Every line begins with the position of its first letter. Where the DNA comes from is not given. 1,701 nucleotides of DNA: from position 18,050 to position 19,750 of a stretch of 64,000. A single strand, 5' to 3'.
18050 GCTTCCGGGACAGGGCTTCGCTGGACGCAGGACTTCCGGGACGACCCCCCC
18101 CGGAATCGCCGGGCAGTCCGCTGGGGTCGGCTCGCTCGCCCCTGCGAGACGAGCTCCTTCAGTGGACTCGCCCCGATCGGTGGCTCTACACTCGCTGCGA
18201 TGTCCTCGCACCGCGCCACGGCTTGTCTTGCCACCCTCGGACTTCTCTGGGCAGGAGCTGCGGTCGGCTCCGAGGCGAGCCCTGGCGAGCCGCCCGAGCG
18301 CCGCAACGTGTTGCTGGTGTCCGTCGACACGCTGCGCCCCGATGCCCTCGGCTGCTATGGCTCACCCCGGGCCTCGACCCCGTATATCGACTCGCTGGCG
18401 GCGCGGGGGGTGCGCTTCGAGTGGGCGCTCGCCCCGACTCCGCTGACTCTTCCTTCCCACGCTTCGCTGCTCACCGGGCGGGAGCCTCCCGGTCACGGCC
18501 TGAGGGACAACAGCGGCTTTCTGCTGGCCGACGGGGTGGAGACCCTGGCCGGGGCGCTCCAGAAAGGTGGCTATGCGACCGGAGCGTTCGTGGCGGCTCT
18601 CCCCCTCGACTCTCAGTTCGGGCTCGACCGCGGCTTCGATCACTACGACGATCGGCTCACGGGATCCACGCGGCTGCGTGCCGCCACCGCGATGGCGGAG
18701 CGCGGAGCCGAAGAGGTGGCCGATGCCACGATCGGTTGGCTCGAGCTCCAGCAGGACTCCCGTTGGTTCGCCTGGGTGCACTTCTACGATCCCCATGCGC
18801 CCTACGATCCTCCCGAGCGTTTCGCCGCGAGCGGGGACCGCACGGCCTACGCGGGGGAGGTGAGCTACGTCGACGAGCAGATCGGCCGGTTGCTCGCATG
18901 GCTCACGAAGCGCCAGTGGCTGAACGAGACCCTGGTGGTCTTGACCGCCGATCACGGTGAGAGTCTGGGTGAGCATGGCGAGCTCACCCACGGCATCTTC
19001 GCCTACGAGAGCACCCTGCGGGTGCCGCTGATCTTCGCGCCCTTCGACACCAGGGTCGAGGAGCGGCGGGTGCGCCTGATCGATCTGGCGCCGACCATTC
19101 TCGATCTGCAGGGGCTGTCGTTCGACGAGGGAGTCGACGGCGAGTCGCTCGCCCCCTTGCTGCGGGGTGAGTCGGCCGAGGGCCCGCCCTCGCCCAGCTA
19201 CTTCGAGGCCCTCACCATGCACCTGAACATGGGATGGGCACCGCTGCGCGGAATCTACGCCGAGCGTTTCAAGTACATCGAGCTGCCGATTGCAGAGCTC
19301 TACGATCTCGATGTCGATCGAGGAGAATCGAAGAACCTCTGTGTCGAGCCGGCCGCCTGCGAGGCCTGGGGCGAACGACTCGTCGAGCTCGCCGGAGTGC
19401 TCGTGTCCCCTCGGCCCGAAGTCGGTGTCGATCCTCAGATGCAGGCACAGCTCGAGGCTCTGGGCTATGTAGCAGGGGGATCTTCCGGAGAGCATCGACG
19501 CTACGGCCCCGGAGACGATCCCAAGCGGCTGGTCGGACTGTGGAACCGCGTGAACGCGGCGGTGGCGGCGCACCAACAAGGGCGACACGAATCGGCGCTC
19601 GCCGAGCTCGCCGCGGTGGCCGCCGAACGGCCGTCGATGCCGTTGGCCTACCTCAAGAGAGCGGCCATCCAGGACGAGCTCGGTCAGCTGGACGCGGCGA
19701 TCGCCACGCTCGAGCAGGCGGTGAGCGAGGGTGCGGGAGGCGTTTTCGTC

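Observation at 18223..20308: Sulfatase-fold/TPR fusion paralogs in which the formylglycine motif C-x-P-x-R is replaced by T-L-P-S-H (also 1..1757)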

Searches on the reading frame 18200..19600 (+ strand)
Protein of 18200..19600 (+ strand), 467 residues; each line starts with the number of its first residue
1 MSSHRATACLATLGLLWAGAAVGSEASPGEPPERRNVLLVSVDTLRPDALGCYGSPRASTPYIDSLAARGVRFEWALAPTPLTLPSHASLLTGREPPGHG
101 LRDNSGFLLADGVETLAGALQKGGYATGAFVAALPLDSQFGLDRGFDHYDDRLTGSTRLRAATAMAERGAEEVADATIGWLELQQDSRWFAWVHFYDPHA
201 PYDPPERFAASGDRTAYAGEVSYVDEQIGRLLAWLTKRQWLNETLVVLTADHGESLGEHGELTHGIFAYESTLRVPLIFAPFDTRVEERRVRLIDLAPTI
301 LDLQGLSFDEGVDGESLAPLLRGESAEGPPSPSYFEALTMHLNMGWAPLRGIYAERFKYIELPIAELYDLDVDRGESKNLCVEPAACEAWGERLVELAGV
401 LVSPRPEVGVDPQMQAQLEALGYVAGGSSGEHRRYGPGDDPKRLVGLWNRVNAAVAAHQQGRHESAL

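Call 6: search_solved_structures(query=window:18200-19540:+, max_evalue=0.01, show_alignments=0)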
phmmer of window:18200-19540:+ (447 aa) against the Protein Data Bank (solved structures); distinct sequences matched with E-value up to 0.01: 94 (the best 60 are shown).
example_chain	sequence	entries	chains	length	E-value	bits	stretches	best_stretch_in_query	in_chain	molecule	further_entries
6pt6_B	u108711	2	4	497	3.3e-30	108.9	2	214-386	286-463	exo-2S-iota carrageenan S1 sulfatase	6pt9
6ptk_A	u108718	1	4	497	4.5e-30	108.4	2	214-386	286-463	exo-2S-iota carrageenan S1 sulfatase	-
6pt4_B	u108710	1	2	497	5.3e-30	108.2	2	214-386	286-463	exo-2S-iota carrageenan S1 sulfatase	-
4upi_A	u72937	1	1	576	5.6e-30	108.1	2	216-389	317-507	SULFATASE FAMILY PROTEIN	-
7p24_AAA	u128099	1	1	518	3.7e-29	105.4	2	216-390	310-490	Mucin-desulfating sulfatase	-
4upl_A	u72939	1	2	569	6.5e-28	101.3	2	215-324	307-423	SULFATASE FAMILY PROTEIN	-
5g2v_A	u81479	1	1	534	8e-28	101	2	217-380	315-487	N-ACETYLGLUCOSAMINE-6-SULFATASE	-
7oz8_AAA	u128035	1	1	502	5.3e-27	98.3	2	207-333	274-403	Choline-sulfatase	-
3b5q_A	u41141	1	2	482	4.6e-26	95.2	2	222-393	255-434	Putative sulfatase yidJ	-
4uph_A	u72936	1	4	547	4.9e-26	95.1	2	211-383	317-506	SULFATASE (SULFURIC ESTER HYDROLASE) PROTEIN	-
5g2t_A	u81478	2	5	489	1.3e-25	93.7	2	222-393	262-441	2-O GLYCOSAMINOGLYCAN SULFATASE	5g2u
5fql_A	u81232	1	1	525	2.5e-24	89.4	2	29-127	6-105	IDURONATE-2-SULFATASE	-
6ioz_A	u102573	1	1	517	6.3e-24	88.1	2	198-280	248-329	Iduronate 2-sulfatase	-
7pth_A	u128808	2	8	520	4.9e-23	85.2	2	212-385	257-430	Choline sulfatase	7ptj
6fny_A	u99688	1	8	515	6.2e-23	84.9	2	212-385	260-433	Choline-sulfatase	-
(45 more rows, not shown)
